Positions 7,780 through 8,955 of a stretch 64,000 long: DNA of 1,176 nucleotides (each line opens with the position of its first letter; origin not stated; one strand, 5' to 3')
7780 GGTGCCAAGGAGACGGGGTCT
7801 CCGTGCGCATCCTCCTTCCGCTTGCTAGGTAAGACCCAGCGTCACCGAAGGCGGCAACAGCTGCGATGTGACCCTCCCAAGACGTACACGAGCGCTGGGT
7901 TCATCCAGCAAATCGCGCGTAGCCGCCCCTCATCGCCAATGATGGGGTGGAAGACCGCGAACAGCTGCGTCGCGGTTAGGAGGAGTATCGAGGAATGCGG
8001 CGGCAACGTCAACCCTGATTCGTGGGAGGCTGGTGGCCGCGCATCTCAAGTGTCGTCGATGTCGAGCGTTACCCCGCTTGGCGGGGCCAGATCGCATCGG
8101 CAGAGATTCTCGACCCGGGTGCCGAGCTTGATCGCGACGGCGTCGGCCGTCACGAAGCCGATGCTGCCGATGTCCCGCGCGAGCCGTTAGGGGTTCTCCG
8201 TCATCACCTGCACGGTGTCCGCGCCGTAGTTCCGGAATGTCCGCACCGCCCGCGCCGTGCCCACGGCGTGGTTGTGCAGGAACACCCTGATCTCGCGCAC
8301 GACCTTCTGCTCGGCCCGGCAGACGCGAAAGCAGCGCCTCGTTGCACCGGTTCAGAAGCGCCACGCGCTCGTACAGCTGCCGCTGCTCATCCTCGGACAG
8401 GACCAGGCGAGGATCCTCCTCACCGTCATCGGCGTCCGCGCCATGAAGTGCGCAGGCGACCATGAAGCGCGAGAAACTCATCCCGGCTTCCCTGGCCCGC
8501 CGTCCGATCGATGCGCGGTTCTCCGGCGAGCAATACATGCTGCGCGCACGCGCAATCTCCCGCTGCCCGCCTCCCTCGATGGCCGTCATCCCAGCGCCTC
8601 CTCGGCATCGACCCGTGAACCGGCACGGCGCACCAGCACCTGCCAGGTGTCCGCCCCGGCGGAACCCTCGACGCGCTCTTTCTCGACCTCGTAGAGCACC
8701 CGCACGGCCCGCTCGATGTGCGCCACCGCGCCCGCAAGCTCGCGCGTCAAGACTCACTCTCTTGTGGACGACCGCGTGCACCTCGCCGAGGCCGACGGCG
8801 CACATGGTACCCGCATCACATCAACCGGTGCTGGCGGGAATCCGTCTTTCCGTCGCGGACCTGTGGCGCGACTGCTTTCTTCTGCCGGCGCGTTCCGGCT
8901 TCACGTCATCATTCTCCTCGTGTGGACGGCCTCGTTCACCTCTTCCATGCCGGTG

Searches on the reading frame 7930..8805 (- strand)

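Call 19: search_protein_families(library=pfam, max_evalue=0.001, proteins=[window:7930-8805:-])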
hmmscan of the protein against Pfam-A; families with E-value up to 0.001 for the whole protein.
window:7930-8805:- (291 aa): 1 family
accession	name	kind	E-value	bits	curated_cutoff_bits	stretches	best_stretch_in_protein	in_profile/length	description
PF21983.2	NikA-like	-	3e-05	24.5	27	1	89-122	8-41/72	Mobilization protein NikA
